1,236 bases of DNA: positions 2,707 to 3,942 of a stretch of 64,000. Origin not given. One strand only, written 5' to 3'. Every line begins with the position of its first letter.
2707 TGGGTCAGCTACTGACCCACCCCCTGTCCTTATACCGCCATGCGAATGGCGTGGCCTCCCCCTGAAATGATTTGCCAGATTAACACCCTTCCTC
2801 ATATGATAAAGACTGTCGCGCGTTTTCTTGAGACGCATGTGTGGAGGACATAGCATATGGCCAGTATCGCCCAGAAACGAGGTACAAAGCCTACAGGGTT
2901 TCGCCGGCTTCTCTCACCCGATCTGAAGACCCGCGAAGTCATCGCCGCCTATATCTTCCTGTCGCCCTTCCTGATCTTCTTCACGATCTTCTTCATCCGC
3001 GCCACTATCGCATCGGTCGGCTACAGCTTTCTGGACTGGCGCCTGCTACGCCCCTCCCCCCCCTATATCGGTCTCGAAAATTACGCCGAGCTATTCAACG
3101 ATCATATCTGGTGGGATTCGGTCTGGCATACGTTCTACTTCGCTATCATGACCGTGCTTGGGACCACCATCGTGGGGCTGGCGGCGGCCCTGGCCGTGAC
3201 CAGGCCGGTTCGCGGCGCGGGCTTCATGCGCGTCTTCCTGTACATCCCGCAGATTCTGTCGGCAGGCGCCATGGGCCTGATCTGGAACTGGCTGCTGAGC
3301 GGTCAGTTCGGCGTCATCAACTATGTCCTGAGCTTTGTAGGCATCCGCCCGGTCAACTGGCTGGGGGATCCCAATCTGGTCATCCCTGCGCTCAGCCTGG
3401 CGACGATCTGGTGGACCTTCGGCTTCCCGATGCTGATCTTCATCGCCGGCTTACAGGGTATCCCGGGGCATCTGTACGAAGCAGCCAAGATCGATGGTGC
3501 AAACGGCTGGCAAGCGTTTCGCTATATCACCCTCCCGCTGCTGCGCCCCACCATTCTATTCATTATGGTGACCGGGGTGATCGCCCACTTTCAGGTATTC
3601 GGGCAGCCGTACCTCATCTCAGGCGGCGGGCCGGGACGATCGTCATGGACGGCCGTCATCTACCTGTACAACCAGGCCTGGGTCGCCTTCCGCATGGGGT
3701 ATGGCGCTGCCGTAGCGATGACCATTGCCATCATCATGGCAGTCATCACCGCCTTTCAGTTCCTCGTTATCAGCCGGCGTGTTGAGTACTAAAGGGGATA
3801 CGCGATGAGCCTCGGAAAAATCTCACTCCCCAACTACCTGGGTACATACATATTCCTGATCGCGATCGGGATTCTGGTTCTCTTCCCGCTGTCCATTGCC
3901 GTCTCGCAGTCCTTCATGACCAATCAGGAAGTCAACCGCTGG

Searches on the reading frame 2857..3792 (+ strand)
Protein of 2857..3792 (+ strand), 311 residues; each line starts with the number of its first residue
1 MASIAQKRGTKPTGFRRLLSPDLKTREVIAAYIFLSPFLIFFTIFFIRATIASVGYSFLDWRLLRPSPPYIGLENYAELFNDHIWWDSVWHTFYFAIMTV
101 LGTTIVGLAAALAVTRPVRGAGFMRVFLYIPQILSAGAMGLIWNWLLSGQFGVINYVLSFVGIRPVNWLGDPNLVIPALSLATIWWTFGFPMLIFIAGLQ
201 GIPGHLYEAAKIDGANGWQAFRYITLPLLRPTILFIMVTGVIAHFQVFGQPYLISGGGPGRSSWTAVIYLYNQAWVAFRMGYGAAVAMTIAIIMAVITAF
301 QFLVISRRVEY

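Call 18: search_protein_families(library=pfam, proteins=[window:2857-3792:+])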
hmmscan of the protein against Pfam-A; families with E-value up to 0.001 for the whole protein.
window:2857-3792:+ (311 aa): 1 family
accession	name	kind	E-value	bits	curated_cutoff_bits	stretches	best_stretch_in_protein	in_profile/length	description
PF00528.27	BPD_transp_1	-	5.3e-11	43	26.4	1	105-306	3-180/184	Binding-protein-dependent transport system inner membrane component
